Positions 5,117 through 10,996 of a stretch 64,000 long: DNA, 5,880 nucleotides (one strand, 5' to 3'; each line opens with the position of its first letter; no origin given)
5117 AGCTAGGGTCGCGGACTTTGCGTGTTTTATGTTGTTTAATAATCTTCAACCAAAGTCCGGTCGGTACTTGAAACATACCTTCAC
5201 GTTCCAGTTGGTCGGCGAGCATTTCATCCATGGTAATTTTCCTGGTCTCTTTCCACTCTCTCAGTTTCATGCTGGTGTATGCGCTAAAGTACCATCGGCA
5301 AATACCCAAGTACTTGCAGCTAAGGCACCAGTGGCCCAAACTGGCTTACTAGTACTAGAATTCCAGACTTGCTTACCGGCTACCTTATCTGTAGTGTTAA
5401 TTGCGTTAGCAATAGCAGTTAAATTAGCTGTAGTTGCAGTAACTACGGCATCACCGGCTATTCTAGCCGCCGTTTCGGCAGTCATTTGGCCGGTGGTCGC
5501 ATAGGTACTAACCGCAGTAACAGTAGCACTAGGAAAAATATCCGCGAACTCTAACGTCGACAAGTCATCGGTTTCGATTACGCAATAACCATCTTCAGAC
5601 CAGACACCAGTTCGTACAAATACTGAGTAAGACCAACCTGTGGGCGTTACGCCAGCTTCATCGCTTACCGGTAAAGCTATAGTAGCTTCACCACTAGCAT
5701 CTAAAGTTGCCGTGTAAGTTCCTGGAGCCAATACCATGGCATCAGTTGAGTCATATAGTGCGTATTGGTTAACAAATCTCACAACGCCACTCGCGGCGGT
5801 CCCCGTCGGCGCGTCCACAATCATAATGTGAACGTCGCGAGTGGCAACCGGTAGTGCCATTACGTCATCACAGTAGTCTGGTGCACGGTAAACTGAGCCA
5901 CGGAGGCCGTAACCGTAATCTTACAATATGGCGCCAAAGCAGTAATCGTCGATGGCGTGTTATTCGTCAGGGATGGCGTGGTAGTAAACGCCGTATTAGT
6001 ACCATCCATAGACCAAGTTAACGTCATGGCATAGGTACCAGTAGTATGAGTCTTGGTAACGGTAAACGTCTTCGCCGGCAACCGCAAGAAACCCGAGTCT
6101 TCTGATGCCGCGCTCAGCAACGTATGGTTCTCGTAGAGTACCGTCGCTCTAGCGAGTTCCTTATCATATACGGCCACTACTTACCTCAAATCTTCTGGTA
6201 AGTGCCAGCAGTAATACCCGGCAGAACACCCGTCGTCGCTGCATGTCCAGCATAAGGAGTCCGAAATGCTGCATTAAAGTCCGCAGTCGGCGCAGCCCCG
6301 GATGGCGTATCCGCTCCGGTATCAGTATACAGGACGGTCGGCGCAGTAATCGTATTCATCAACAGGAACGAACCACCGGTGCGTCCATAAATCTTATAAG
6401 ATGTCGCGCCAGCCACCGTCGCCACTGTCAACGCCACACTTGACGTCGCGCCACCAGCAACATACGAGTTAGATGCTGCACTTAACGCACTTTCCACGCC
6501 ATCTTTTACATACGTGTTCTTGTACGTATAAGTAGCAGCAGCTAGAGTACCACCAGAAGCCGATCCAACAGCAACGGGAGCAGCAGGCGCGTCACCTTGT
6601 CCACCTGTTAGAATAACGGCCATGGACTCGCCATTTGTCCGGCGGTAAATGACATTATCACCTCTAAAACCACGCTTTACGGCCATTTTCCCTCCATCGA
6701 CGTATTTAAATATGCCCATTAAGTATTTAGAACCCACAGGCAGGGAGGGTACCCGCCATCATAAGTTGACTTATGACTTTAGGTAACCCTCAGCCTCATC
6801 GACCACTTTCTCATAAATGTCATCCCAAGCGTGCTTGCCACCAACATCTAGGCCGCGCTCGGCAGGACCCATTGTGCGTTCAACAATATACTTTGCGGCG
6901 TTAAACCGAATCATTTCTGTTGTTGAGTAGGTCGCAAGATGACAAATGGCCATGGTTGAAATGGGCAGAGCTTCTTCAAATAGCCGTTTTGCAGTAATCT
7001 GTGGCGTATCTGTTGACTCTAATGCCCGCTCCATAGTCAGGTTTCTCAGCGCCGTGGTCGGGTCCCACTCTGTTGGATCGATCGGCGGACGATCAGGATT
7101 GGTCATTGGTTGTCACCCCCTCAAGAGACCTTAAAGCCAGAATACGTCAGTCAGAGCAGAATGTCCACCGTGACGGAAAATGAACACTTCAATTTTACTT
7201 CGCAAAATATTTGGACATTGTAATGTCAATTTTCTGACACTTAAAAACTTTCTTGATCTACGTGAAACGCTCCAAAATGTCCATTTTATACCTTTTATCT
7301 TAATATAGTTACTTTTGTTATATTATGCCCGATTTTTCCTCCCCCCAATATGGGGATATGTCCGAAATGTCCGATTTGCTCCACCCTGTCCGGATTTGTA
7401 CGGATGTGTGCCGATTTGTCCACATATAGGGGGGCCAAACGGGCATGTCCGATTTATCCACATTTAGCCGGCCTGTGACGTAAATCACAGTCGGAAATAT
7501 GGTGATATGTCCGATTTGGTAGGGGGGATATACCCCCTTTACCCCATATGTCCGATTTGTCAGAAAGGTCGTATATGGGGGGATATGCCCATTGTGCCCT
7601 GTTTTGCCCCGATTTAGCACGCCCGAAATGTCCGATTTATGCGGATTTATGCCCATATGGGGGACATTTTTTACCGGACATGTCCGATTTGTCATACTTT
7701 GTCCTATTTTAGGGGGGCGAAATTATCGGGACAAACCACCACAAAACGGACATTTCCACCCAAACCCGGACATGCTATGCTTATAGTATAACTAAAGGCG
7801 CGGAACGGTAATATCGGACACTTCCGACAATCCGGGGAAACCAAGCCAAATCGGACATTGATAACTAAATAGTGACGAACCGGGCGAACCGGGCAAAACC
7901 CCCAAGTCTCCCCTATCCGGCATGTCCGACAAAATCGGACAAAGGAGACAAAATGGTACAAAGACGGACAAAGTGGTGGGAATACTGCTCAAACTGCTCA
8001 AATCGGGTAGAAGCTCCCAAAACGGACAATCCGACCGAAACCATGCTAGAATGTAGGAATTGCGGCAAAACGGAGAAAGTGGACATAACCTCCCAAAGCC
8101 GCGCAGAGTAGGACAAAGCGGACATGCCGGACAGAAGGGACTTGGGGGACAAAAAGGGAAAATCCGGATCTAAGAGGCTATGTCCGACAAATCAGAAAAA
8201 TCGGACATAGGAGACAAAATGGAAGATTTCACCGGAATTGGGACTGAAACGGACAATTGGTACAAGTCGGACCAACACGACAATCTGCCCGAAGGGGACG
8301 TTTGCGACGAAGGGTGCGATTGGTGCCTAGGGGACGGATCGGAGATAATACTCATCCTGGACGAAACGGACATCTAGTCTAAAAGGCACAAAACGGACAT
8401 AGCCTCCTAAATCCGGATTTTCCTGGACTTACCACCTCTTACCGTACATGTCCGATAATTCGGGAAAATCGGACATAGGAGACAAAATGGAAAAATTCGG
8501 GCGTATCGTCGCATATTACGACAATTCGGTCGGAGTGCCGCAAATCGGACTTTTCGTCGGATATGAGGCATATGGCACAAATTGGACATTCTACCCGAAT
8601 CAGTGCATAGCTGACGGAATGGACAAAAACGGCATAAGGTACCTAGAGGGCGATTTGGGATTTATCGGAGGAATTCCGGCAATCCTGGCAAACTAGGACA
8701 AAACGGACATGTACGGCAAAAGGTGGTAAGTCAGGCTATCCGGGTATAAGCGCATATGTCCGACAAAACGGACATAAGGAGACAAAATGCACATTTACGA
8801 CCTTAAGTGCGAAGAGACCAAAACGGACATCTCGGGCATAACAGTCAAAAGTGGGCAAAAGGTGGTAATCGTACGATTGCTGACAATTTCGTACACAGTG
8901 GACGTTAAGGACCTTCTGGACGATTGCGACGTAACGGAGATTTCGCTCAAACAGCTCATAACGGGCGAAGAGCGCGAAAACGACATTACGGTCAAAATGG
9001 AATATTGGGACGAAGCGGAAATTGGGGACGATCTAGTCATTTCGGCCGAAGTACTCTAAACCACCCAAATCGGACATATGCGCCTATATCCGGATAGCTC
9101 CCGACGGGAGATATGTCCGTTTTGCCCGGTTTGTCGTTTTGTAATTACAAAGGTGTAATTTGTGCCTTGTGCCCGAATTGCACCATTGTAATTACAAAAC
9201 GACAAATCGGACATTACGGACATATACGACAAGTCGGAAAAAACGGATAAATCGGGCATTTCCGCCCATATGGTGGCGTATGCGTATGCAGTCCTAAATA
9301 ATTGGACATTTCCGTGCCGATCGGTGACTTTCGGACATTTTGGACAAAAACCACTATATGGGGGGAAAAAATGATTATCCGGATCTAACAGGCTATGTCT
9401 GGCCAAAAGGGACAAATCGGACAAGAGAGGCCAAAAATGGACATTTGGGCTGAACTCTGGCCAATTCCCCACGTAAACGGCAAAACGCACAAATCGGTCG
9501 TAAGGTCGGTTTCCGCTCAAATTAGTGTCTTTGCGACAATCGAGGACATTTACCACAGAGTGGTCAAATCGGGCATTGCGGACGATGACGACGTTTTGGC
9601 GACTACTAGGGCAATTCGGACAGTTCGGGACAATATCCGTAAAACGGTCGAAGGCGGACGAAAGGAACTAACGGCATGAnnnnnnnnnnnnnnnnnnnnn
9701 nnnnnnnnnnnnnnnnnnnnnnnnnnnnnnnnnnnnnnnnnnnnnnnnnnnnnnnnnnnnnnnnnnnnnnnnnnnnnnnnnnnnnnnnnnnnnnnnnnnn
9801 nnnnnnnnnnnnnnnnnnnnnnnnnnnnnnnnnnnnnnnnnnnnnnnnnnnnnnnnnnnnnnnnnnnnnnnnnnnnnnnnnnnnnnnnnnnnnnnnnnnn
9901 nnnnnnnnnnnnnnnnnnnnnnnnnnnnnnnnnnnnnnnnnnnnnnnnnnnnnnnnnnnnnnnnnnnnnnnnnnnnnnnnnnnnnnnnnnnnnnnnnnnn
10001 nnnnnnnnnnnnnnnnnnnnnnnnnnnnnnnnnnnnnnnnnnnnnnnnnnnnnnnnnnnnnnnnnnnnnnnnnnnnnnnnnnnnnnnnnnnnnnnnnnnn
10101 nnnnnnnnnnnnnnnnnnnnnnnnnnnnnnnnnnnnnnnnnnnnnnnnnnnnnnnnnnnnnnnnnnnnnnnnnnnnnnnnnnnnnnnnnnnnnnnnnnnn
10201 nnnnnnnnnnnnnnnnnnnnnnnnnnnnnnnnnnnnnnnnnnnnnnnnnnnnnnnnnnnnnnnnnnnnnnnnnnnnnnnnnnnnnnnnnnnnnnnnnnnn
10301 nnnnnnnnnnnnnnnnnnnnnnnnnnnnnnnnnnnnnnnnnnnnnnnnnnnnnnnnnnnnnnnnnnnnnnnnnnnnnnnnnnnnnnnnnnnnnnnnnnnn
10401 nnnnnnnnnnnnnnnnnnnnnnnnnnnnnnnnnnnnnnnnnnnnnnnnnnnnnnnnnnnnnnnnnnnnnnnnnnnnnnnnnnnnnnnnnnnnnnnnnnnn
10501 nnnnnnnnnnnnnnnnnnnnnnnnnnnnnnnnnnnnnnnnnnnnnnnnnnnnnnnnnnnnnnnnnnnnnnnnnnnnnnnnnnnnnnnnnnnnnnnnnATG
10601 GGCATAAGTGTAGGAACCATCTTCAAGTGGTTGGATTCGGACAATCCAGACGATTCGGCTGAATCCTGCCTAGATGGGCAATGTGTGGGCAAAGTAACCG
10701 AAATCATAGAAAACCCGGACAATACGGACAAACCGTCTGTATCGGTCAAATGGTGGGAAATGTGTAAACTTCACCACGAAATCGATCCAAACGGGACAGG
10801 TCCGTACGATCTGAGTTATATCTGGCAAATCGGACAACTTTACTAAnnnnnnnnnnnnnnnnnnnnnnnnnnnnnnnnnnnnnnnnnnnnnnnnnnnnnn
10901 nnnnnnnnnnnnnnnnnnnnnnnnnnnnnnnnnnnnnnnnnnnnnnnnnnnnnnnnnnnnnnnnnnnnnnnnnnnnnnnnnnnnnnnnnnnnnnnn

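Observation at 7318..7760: ORF-free 440-bp array of about 10 direct CGGACAT-type repeats whose orientation inverts at the late/early divergence point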

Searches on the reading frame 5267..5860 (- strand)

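Call 9: search_protein_families(library=phrogs, proteins=[window:5267-5860:-], max_evalue=0.001)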
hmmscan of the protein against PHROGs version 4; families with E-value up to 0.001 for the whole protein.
window:5267-5860:- (197 aa): 1 family
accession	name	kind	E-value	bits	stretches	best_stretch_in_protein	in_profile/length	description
phrog_14726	-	tail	1.2e-07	31.9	1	17-116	18-117/537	tail fiber protein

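Call 94: search_protein_families(library=pfam, proteins=[window:5267-5860:-], max_evalue=5)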
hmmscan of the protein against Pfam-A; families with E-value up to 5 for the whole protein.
window:5267-5860:- (197 aa): 0 families

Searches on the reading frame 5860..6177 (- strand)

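Call 94: search_protein_families(library=pfam, proteins=[window:5860-6177:-], max_evalue=5)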
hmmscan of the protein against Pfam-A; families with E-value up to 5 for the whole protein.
window:5860-6177:- (105 aa): 1 family
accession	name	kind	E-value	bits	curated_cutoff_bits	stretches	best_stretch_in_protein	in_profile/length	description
PF18079.6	AglB_L1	-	0.14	12.7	23.6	1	41-103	31-81/87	Archaeal glycosylation protein B long peripheral domain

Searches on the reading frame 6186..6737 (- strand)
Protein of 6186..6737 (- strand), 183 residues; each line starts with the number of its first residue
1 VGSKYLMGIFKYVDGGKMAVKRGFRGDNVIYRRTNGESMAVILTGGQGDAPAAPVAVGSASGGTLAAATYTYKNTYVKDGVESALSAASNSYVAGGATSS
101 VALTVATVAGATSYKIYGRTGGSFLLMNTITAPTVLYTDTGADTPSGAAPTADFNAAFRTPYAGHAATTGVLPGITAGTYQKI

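Call 9: search_protein_families(library=phrogs, proteins=[window:6186-6737:-], max_evalue=0.001)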
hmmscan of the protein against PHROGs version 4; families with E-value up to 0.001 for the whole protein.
window:6186-6737:- (183 aa): 1 family
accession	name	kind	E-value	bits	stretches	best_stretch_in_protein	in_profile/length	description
phrog_8040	-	connector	1e-05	25.7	1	49-130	131-212/396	head closure Hc3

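Call 94: search_protein_families(library=pfam, proteins=[window:6186-6737:-], max_evalue=5)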
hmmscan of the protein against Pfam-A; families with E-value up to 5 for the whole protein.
window:6186-6737:- (183 aa): 0 families

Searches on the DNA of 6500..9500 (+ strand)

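Call 7: search_dna_similar(query=window:6500-9500:+, collection=phages, mode=distant, max_rows=20)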
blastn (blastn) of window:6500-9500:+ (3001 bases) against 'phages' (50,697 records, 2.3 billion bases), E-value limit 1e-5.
No match.

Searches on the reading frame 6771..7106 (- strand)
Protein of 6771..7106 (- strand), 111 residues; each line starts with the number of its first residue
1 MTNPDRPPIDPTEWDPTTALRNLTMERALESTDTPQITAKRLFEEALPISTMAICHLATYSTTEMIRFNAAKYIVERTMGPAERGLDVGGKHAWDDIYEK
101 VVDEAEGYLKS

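Call 9: search_protein_families(library=phrogs, proteins=[window:6771-7106:-], max_evalue=0.001)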
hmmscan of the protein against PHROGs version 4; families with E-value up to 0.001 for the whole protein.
window:6771-7106:- (111 aa): 0 families

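Call 24: search_protein_families(library=pfam, proteins=[window:6771-7106:-], max_evalue=0.01)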
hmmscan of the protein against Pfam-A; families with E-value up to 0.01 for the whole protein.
window:6771-7106:- (111 aa): 0 families

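Call 94: search_protein_families(library=pfam, proteins=[window:6771-7106:-], max_evalue=5)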
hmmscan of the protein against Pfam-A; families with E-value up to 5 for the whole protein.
window:6771-7106:- (111 aa): 0 families

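Call 95: find_homologous_proteins(query=window:6774-7106:-, max_evalue=0.001)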
Query window:6774-7106:- (111 aa): 51 proteins with E <= 0.001 among 52 candidates.
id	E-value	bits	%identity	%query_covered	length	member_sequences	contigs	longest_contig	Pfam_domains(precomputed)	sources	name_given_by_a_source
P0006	1.2e-68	246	100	100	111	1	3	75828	-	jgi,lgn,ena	-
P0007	2.2e-55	203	84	99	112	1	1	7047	-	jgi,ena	-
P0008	1.9e-50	188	78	100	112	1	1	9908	-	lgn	-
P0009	1.3e-47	178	73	100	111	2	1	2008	-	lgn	-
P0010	1.3e-46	175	72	98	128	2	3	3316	-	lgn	-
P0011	4.3e-46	174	71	100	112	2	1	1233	-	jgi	-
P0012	1.3e-45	172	72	98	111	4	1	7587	-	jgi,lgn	jgi:hypothetical protein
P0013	2.7e-45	171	72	98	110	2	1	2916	-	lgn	-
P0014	3.7e-45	171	72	100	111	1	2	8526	-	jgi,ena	-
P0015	1.6e-44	169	73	100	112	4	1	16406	-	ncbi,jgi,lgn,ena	-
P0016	3.6e-44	167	70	96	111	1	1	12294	-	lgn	-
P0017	3.9e-44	167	70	99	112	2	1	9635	-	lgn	-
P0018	2.7e-43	165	65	99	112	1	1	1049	-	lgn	-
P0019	6.2e-43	163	70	99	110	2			-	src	-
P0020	7.0e-43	163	70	95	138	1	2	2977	-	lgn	-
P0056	2.1e-29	120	58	89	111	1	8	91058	-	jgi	jgi:hypothetical protein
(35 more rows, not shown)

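Call 98: search_solved_structures(query=A5, max_evalue=10)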
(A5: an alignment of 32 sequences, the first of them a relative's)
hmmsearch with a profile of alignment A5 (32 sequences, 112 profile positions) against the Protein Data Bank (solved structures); distinct sequences matched with E-value up to 10: 7.
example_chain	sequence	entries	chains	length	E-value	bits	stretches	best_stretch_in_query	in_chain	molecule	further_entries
3jz3_A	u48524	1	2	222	0.16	15.2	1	19-78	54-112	Sensor protein qseC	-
4a3t_A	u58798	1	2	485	0.38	14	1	25-53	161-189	DNA MISMATCH REPAIR PROTEIN HSM3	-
35zr_D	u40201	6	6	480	0.38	14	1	25-53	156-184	DNA mismatch repair protein HSM3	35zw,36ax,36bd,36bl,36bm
4fp7_A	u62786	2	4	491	0.39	14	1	25-53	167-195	DNA mismatch repair protein HSM3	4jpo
4a3v_A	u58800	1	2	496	0.4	14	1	25-53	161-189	DNA MISMATCH REPAIR PROTEIN HSM3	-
3vld_A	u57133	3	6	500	0.4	13.9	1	25-53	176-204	DNA mismatch repair protein HSM3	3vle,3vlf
6m01_B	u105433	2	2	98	0.53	13.5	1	85-104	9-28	Putative ACP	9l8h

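Call 101: find_encoding_contigs(protein=P0056, flank=8000, max_places=3)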
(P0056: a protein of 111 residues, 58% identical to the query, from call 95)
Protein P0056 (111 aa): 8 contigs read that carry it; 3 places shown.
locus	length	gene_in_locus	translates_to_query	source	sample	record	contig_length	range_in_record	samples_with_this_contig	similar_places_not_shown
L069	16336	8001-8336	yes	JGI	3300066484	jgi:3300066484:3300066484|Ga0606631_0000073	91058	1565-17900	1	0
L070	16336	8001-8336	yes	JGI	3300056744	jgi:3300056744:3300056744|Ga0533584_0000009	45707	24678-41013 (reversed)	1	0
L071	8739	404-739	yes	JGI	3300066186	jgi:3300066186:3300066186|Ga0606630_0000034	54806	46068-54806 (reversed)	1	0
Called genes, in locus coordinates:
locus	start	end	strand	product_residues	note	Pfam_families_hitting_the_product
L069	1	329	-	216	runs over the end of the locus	-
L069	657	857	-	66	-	-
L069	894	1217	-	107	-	-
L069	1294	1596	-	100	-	-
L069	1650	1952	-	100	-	-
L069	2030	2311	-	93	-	-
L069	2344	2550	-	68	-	-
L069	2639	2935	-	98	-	-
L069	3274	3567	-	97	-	-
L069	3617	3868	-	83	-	-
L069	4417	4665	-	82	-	-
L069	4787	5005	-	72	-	-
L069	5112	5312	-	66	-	-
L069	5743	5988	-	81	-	-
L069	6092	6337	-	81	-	-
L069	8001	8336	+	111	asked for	-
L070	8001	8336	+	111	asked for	-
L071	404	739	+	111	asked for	-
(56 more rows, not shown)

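Call 103: predict_structure(alignment_id=A5)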
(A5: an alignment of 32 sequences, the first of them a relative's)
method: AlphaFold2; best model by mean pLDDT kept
length: 111 residues; sequences in the alignment: 32
mean_pLDDT: 64.6   pTM: 0.39
mean pLDDT of the five models: 64.6, 62.2, 61.8, 61.7, 60.9
residues with pLDDT >= 90: 0; 70-90: 39; 50-70: 66; < 50: 6
segments of 3 or more residues with pLDDT < 50: 1-3
pLDDT, mean of each block of 10 residues (from residue 1): 54 62 55 66 69 77 76 68 54 67 67 47
secondary structure, 60 per line:
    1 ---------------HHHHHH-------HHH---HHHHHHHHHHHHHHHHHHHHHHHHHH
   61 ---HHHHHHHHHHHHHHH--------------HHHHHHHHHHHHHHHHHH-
elements in order: H16-21 H35-60 H64-78 H93-110

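Call 105: fold_search(model_id=the predicted structure, library=pdb)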
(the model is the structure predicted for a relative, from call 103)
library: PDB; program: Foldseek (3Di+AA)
matches with E <= 10: 47; with E <= 0.001: 0
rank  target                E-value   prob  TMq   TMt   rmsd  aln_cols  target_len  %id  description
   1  7vw0_B                2.3e+00  0.10  0.26  0.29   6.9        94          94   12  Structure of a dimeric periplasmic protein (released 2022-01-26)
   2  5d08_A                3.7e+00  0.09  0.23  0.08  14.6        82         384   21  Crystal structure of selenomethionine-labeled epoxyqueuosine reductase (released 2016-09-28)
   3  8pv6_CS               4.2e+00  0.07  0.24  0.10  15.5        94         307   16  Chaetomium thermophilum pre-60S State 3 - post-5S rotation with Rix1 complex with Foot - composite structure (released 2023-11-15)
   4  5d0a_A                4.5e+00  0.08  0.22  0.08  13.6        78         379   18  Crystal structure of epoxyqueuosine reductase with cleaved RNA stem loop (released 2016-09-28)
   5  8wub_A                4.8e+00  0.04  0.17  0.14  10.1        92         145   14  The X-ray structure of human neuroglobin C120S mutant (released 2024-10-23)
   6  8ukh_C                5.0e+00  0.16  0.26  0.43   5.4        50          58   18  Crystal structure of Plasmodium falciparum CelTOS in complex with antibody 4h12 (released 2024-09-11)
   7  7mq8_LJ               5.3e+00  0.04  0.24  0.09  16.3       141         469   16  Cryo-EM structure of the human SSU processome, state pre-A1 (released 2021-09-22)
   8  6ixg_A                5.3e+00  0.03  0.19  0.12  19.0        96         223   18  Crystal structure of native apo SH3BP5 (P41) (released 2019-03-20)
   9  4mpm_A                5.3e+00  0.02  0.17  0.14  11.1       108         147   16  Wild-type human neuroglobin (released 2014-01-15)
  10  7vw1_B                5.7e+00  0.06  0.26  0.29   8.1        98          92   12  Structure of a dimeric periplasmic protein bound with cuprous ions (released 2022-01-26)
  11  4mu5                  6.0e+00  0.04  0.21  0.16   9.8        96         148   12  Crystal structure of murine neuroglobin mutant M144W (released 2014-06-18)
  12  4nzi                  6.0e+00  0.04  0.21  0.16   9.8        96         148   11  Crystal structure of murine neuroglobin mutant V140W (released 2014-06-18)
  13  4uii_B                6.4e+00  0.12  0.33  0.30   8.9        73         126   15  Crystal structure of the Azotobacter vinelandii globin-coupled oxygen sensor in the aquo-met form (released 2016-04-13)
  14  1oj6_D                6.4e+00  0.04  0.19  0.15  10.4        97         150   13  Human brain neuroglobin three-dimensional structure (released 2003-09-11)
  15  5h78_A                6.8e+00  0.08  0.32  0.20   9.8        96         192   17  Crystal structure of the PKA-DHR14 fusion protein (released 2017-06-28)
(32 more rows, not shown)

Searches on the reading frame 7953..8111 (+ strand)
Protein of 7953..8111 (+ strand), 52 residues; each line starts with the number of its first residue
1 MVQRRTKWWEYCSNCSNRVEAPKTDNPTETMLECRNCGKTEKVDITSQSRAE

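Call 47: search_protein_families(library=pfam, proteins=[window:7953-8111:+], max_evalue=1)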
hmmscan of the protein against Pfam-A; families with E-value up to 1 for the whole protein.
window:7953-8111:+ (52 aa): 15 families
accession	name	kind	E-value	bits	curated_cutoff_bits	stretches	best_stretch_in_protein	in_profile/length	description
PF23455.1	DUF7129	-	0.0042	17.2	30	1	27-42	7-22/45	Domain of unknown function (DUF7129)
PF01096.23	Zn_ribbon_TFIIS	-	0.011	15.9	21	1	25-40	22-37/39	Transcription factor S-II (TFIIS)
PF02825.26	WWE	-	0.026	15.3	21.1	1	4-47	8-51/67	WWE domain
PF13240.11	Zn_Ribbon_1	-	0.027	14.7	25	0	11-18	1-8/23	zinc-ribbon domain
PF25206.1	DUF7836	-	0.052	13.8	26.7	1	12-43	10-42/59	Domain of unknown function (DUF7836)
PF14803.11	Zn_ribbon_Nudix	-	0.056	13.8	25.6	1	11-39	2-30/34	Nudix N-terminal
PF02150.21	Zn_ribbon_RPB9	-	0.067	13.5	25.2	1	11-38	3-28/36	RNA polymerases M/15 Kd subunit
PF10601.15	zf-LITAF-like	-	0.077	13.6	23.8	0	10-20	57-67/70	LITAF-like zinc ribbon domain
PF24463.1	DUF7577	-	0.083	13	28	0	10-18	17-25/27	Domain of unknown function (DUF7577)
PF16919.11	PknG_rubred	-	0.088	13.2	28.5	1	11-39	38-66/74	Protein kinase G rubredoxin domain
PF01155.25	HypA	-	0.09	13.2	28.9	1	11-46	72-100/112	Hydrogenase/urease nickel incorporation, metallochaperone, hypA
PF23580.1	Znf_XAF1_N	-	0.13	12.2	27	0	32-39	6-13/30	XIAP-associated factor 1-like, N-terminal zinc finger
PF21817.3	CapR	-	0.28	11.8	24.2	0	4-21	27-44/67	CapR homology domain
PF22289.1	DmmA-like_C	-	0.31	11.5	27.4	1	11-39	3-26/44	Dimethylamine monooxygenase subunit DmmA-like, C-terminal domain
PF09723.15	Zn_ribbon_8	-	0.35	11.4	34.4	1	12-41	8-38/41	Zinc ribbon domain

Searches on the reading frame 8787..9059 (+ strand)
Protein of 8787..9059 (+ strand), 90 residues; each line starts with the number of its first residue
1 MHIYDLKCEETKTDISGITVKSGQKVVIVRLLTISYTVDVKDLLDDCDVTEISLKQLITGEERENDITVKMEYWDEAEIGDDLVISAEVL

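Call 47: search_protein_families(library=pfam, proteins=[window:8787-9059:+], max_evalue=1)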
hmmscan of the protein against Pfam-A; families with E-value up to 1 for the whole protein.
window:8787-9059:+ (90 aa): 1 family
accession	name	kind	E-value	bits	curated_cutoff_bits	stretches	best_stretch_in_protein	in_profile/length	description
PF24315.1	DUF7489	-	0.1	12.9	27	1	60-84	32-56/65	Domain of unknown function (DUF7489)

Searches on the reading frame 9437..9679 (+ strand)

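Call 47: search_protein_families(library=pfam, proteins=[window:9437-9679:+], max_evalue=1)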
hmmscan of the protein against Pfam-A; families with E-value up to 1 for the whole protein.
window:9437-9679:+ (80 aa): 1 family
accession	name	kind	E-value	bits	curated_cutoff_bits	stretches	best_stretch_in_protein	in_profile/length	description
PF00435.27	Spectrin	-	0.15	13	29.9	1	16-79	41-104/105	Spectrin repeat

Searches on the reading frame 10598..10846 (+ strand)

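Call 47: search_protein_families(library=pfam, proteins=[window:10598-10846:+], max_evalue=1)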
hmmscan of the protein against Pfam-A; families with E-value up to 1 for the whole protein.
window:10598-10846:+ (82 aa): 1 family
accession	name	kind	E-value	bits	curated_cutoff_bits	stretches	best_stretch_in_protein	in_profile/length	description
PF06701.19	MIB_HERC2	-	0.044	14.1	33.5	1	11-54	12-46/66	Mib_herc2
